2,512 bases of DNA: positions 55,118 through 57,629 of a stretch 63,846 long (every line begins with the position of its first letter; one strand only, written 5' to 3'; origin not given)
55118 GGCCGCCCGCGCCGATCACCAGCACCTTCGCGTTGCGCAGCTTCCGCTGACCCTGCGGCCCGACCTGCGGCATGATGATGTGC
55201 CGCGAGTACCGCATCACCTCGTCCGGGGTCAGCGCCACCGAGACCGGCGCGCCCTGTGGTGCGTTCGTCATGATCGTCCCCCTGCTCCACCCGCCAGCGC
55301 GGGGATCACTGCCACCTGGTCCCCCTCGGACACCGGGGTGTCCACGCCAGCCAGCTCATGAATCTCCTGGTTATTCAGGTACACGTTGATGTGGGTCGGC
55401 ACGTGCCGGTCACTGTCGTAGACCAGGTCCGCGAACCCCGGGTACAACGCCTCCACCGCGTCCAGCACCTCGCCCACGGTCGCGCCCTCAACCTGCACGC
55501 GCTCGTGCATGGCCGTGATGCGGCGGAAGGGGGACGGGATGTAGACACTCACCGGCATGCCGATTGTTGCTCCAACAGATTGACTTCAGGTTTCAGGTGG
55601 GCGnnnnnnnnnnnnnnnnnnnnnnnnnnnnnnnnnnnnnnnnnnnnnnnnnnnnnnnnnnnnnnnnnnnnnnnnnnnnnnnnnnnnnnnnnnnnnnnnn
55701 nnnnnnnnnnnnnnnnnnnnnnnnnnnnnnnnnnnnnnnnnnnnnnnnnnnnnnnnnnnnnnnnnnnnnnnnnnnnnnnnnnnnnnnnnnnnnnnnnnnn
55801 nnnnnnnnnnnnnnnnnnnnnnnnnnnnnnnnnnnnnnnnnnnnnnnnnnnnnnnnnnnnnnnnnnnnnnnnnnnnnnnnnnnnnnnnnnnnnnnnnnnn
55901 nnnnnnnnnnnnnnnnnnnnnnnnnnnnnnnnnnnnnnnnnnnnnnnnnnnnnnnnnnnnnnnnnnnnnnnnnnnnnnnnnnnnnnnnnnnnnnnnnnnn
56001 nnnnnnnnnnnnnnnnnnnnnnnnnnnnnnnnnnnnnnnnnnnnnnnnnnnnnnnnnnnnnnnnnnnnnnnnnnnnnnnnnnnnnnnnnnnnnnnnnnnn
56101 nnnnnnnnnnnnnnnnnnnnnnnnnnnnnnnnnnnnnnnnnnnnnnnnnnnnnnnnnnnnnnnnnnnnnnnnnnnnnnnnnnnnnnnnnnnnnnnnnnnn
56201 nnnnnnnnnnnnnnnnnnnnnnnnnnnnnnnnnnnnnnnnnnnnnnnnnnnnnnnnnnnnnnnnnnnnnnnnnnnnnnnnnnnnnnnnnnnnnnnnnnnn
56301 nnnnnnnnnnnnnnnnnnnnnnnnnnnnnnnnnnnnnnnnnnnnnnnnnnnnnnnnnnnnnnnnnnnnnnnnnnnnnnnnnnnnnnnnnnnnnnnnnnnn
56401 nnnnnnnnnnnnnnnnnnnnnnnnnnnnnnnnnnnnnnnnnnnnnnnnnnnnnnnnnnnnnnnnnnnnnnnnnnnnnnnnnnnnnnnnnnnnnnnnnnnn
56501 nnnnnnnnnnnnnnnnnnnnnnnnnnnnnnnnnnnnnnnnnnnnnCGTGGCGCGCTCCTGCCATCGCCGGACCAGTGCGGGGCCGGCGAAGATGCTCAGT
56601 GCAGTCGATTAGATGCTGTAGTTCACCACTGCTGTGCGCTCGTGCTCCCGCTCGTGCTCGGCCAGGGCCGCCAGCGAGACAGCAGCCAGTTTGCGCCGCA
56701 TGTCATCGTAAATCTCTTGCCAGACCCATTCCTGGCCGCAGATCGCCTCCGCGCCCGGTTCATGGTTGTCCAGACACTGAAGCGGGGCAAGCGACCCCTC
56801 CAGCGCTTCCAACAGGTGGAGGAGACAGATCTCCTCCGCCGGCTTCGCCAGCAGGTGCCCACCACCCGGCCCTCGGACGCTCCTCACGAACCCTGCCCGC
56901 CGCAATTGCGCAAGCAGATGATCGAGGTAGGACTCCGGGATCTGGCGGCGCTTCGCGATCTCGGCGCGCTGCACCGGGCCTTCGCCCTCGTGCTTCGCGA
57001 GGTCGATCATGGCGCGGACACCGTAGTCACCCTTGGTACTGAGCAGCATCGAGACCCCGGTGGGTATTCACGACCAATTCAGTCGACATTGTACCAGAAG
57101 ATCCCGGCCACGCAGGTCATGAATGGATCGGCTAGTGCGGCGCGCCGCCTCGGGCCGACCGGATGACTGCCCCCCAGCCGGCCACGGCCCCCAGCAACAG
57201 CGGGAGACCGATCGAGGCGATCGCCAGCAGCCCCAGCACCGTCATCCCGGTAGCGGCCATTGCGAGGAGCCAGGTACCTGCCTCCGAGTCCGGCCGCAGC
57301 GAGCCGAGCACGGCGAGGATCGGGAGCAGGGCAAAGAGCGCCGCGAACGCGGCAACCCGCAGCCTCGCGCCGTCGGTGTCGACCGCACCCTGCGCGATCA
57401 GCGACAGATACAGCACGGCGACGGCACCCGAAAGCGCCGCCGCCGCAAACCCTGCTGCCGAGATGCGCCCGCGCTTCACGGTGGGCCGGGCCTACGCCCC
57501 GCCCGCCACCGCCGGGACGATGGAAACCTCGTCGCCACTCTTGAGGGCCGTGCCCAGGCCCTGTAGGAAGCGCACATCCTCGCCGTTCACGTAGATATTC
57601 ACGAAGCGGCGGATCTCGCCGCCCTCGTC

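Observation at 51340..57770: Sulfur-carrier supercluster: three CysO/MoaD-type carriers sharing one E1, one JAMM protease and one tandem rhodanese, with CysM and CysK paralogs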

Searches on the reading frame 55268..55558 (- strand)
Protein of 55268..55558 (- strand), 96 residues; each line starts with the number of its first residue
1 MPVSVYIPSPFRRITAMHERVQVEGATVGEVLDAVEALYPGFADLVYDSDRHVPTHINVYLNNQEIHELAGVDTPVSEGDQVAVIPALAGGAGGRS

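Call 3: search_protein_families(library=pfam, proteins=[window:55268-55558:-], max_evalue=0.01)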
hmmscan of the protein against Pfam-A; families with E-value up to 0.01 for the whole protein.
window:55268-55558:- (96 aa): 1 family
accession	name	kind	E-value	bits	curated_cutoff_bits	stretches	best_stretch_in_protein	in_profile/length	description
PF02597.26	ThiS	-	8.8e-13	49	22.5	1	8-91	4-76/76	ThiS family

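Call 5: search_protein_families(library=ncbifam, proteins=[window:55268-55558:-], max_evalue=0.001)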
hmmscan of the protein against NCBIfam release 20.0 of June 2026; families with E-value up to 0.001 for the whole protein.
window:55268-55558:- (96 aa): 3 families
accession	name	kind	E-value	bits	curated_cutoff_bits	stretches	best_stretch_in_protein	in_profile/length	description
NF041918.1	SAMP1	equivalog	8.2e-17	61.5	60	1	19-91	16-91/91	ubiquitin-like small modifier protein 1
TIGR01687.1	moaD_arch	subfamily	3.5e-11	43.5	49.5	1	12-91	10-88/88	MoaD family protein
TIGR01682.1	moaD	equivalog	0.00038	21.2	66.15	1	20-91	21-80/80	molybdopterin converting factor subunit 1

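Call 21: search_solved_structures(query=window:55268-55558:-, max_evalue=0.01, show_alignments=2)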
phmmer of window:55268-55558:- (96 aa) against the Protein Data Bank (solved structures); distinct sequences matched with E-value up to 0.01: 9.
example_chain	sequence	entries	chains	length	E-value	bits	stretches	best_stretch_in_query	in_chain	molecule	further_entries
4n6e_B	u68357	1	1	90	1.7e-12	50.8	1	1-91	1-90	ThiS/MoaD family protein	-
3dwg_C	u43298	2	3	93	6.9e-12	48.8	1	1-91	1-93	9.5 kDa culture filtrate antigen cfp10A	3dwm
2m19_A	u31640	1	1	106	1.7e-10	44.4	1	19-91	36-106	Molybdopterin converting factor subunit 1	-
1v8c_A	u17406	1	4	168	3e-09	40.4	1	8-93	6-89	MoaD related protein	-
2l83_A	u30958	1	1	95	1.3e-06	31.9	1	19-92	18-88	Small archaeal modifier protein 1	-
3po0_A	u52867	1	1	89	2.2e-06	31.2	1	19-91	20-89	Small archaeal modifier protein 1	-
4hro_A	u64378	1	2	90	2.3e-06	31.2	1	19-91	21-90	Small archaeal modifier protein 1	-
2g1e_A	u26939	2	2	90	0.0015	22.1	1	9-91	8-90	hypothetical protein Ta0895 | Putative uncharacterized protein Ta0895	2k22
2l52_A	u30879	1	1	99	0.0055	20.3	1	22-91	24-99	METHANOSARCINA ACETIVORANS SAMP1 HOMOLOG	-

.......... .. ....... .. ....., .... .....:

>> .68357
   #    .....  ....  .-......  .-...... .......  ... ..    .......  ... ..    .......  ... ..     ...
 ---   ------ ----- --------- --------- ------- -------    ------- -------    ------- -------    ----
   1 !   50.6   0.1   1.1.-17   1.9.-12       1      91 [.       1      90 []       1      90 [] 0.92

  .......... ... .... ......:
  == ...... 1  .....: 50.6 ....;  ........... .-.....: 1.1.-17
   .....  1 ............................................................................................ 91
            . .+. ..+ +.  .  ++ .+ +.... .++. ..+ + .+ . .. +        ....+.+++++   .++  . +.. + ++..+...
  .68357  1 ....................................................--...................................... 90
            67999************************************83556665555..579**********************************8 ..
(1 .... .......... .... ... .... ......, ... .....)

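Call 68: search_protein_representatives(protein=window:55268-55558:-)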
Query: 96 residues. Proteins with E-value up to 0.001 (for the whole library): 3454; up to 1e-10: 371; up to 1e-30: 0. The best 150 are listed.
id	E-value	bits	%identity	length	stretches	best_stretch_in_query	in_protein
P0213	3.9e-28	113.7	59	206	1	1-94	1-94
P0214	9.7e-28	112.4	61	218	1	1-93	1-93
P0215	1.1e-26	109.0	57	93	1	1-91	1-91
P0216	1.2e-24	102.5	56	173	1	3-93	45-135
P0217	2.2e-23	98.5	50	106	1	1-94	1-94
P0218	4.2e-23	97.6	70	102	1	1-67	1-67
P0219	2.6e-22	95.1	52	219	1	3-94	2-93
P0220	8.5e-22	93.4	53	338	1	1-92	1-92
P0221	1.5e-21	92.6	53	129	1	3-92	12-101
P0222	3.6e-21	91.4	47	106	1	1-95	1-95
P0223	5.7e-21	90.7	45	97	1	1-93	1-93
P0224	6.4e-21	90.6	66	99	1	1-68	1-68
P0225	8.0e-21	90.3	51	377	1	1-95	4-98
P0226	9.1e-21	90.1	50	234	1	1-92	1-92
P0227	1.2e-20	89.8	43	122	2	3-83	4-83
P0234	3.6e-18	81.8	30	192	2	2-93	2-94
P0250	1.7e-16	76.5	43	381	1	4-93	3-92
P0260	1.5e-15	73.4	45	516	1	3-92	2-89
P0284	1.2e-14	70.5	43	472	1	3-93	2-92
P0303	4.1e-14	68.8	41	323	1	1-92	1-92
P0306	4.9e-14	68.6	40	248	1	1-92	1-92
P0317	6.9e-14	68.1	41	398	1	1-92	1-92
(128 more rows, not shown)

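Call 69: search_protein_families(library=pfam, proteins=[P0220, P0225, P0250, P0260, P0284, P0317, P0303, P0234, P0213, P0306], max_evalue=0.001)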
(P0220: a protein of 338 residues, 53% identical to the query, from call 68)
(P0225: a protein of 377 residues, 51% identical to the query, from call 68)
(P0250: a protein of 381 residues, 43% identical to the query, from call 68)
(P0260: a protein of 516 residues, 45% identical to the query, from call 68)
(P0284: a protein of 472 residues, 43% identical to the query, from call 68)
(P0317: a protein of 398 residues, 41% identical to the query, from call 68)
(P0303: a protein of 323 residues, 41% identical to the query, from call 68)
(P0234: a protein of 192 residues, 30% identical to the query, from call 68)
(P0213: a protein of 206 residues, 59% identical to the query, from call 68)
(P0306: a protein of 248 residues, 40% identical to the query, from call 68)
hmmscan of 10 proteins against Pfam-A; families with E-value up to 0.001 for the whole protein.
P0220 (338 aa): 2 families
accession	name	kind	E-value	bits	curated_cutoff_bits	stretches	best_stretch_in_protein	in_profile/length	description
PF00899.27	ThiF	-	4.9e-49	167.1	28.1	1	102-235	1-134/238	ThiF family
PF02597.26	ThiS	-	1.5e-13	51.5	22.5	1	5-91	1-76/76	ThiS family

P0225 (377 aa): 2 families
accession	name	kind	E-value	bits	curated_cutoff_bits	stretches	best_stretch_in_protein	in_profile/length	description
PF00899.27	ThiF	-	1.8e-87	292.9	28.1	1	118-352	1-238/238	ThiF family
PF02597.26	ThiS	-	3.5e-12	47.1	22.5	1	12-94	5-76/76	ThiS family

P0250 (381 aa): 2 families
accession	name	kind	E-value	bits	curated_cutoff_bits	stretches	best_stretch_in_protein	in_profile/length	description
PF00291.31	PALP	-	6.1e-43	147.7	35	1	134-294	3-154/295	Pyridoxal-phosphate dependent enzyme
PF02597.26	ThiS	-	3.5e-15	56.7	22.5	1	4-90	1-76/76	ThiS family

P0260 (516 aa): 3 families
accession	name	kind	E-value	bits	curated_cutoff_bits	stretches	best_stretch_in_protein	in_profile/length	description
PF00899.27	ThiF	-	1.9e-82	276.5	28.1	1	101-335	1-238/238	ThiF family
PF00581.25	Rhodanese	-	6.6e-21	75.1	22.2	1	415-505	1-101/102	Rhodanese-like domain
PF02597.26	ThiS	-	1.5e-15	57.9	22.5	1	4-88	1-76/76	ThiS family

P0284 (472 aa): 4 families
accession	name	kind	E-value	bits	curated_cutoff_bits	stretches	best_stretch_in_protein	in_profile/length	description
PF00899.27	ThiF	-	5.8e-85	284.7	28.1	1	103-337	1-238/238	ThiF family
PF00581.25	Rhodanese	-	2.9e-19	69.8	22.2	1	375-464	2-101/102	Rhodanese-like domain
PF02597.26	ThiS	-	6.8e-11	43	22.5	1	4-90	1-76/76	ThiS family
PF03435.24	Sacchrp_dh_NADP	-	0.00019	22.2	25.1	0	125-245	1-100/129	Saccharopine dehydrogenase NADP binding domain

P0317 (398 aa): 9 families
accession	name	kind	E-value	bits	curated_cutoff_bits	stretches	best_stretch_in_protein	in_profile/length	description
PF01077.27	NIR_SIR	-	8.7e-33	113.4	27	1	195-391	1-150/158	Nitrite and sulphite reductase 4Fe-4S domain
PF03460.22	NIR_SIR_ferr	-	2.3e-20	72.5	24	1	123-186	3-67/69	Nitrite/Sulfite reductase ferredoxin-like half domain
PF02597.26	ThiS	-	1.3e-09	38.9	22.5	1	12-91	8-76/76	ThiS family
PF00037.32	Fer4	-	2.5e-08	33.8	21.1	1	275-292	7-24/24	4Fe-4S binding domain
PF12838.12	Fer4_7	-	3.9e-07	30.9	27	1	276-318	2-51/52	4Fe-4S dicluster domain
PF13484.11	Fer4_16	-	4e-06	27.9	30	1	275-307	1-31/66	4Fe-4S double cluster binding domain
PF13237.11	Fer4_10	-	2.6e-05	24.5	25.5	0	297-321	1-22/53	4Fe-4S dicluster domain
PF13187.11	Fer4_9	-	0.00013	22.3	27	1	275-318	1-50/52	4Fe-4S dicluster domain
PF14697.11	Fer4_21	-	0.00053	20.5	35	0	273-292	38-58/59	4Fe-4S dicluster domain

P0303 (323 aa): 2 families
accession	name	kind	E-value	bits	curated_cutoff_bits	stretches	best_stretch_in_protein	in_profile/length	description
PF00899.27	ThiF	-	5.7e-19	68.6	28.1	1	104-253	2-163/238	ThiF family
PF02597.26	ThiS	-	1.2e-08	35.8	22.5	1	6-91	2-76/76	ThiS family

P0234 (192 aa): 3 families
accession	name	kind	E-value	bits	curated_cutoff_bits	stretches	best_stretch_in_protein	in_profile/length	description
PF02597.26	ThiS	-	2.4e-27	95.7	22.5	2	104-190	1-76/76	ThiS family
PF09138.17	Urm1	-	6.4e-09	36.5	21.8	0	102-188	2-94/96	Urm1 (Ubiquitin related modifier)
PF02824.27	TGS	-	0.00019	21.8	22.2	0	73-86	46-59/60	TGS domain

P0213 (206 aa): 3 families
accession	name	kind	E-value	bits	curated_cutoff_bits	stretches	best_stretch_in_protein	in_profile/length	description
PF02597.26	ThiS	-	9.9e-14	52.1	22.5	1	5-91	1-76/76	ThiS family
PF00899.27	ThiF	-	9.4e-07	28.6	28.1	1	104-139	1-36/238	ThiF family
PF10836.13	DUF2574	-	0.00028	21.1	27.5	1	128-186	10-63/93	Protein of unknown function (DUF2574)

P0306 (248 aa): 2 families
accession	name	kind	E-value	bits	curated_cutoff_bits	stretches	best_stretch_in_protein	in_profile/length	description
PF00581.25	Rhodanese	-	1.8e-16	60.9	22.2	1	122-198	11-95/102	Rhodanese-like domain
PF02597.26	ThiS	-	3.9e-15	56.6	22.5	1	5-91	1-76/76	ThiS family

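Call 70: list_cluster_members(proteins=[P0225, P0260, P0284, P0250, P0317, P0306, P0234, P0215, P0217, P0223])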
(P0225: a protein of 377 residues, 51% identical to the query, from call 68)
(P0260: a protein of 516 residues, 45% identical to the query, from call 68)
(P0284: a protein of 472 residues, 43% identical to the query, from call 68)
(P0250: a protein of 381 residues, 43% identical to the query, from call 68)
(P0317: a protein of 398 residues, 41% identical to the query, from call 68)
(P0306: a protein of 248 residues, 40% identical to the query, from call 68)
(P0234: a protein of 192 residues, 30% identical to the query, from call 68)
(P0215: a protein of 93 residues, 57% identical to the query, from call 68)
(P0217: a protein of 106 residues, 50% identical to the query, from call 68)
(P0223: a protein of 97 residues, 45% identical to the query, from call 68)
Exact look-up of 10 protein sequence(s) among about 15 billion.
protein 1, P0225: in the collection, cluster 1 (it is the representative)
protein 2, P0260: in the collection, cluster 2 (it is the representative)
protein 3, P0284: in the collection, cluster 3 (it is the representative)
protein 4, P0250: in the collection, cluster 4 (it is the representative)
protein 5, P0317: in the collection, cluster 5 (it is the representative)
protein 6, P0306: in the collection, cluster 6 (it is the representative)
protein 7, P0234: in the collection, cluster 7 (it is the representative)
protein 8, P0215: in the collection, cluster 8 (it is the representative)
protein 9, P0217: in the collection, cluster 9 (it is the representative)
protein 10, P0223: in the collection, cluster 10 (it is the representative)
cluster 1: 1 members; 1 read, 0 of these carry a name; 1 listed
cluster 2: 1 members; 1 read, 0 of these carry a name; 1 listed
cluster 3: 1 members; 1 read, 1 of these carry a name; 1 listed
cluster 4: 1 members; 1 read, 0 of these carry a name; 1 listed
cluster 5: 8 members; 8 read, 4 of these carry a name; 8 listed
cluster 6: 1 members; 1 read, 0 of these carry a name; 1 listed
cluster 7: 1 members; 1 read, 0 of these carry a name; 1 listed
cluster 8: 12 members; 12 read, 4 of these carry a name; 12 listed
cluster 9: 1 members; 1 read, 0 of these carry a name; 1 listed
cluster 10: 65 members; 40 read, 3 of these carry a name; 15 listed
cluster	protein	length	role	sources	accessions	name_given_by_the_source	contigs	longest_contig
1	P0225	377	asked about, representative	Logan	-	-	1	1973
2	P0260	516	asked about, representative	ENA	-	-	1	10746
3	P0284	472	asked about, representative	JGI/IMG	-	molybdopterin/thiamine biosynthesis adenylyltransferase/rhodanese-related ...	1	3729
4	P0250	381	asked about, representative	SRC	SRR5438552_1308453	-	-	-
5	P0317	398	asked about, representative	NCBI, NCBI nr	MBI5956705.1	MAG: MoaD/ThiS family protein [Chloroflexi bacterium] | MoaD/ThiS family protein [Chloroflexota bacterium]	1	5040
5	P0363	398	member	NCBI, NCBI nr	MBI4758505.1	MAG: MoaD/ThiS family protein [Chloroflexi bacterium] | MoaD/ThiS family protein [Chloroflexota bacterium]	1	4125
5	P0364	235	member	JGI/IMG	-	dissimilatory sulfite reductase (desulfoviridin) alpha/beta subunit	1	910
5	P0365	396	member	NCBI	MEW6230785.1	MAG: MoaD/ThiS family protein [Chloroflexota bacterium]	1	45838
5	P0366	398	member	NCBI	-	-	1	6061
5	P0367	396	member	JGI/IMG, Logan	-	-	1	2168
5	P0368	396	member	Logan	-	-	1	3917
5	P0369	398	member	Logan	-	-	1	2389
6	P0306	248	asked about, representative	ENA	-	-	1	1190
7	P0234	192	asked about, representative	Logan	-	-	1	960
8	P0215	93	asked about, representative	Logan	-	-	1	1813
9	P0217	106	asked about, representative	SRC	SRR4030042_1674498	-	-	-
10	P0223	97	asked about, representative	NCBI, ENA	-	-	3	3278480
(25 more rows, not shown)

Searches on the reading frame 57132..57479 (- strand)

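Call 3: search_protein_families(library=pfam, proteins=[window:57132-57479:-], max_evalue=0.01)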
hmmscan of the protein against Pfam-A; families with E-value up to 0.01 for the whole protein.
window:57132-57479:- (115 aa): 1 family
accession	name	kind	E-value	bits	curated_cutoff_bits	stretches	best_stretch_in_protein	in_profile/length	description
PF25592.1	DUF7937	-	0.0087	15.4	31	1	5-88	139-223/402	Domain of unknown function (DUF7937)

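Call 5: search_protein_families(library=ncbifam, proteins=[window:57132-57479:-], max_evalue=0.001)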
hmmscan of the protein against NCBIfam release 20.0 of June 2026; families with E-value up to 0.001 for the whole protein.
window:57132-57479:- (115 aa): 0 families
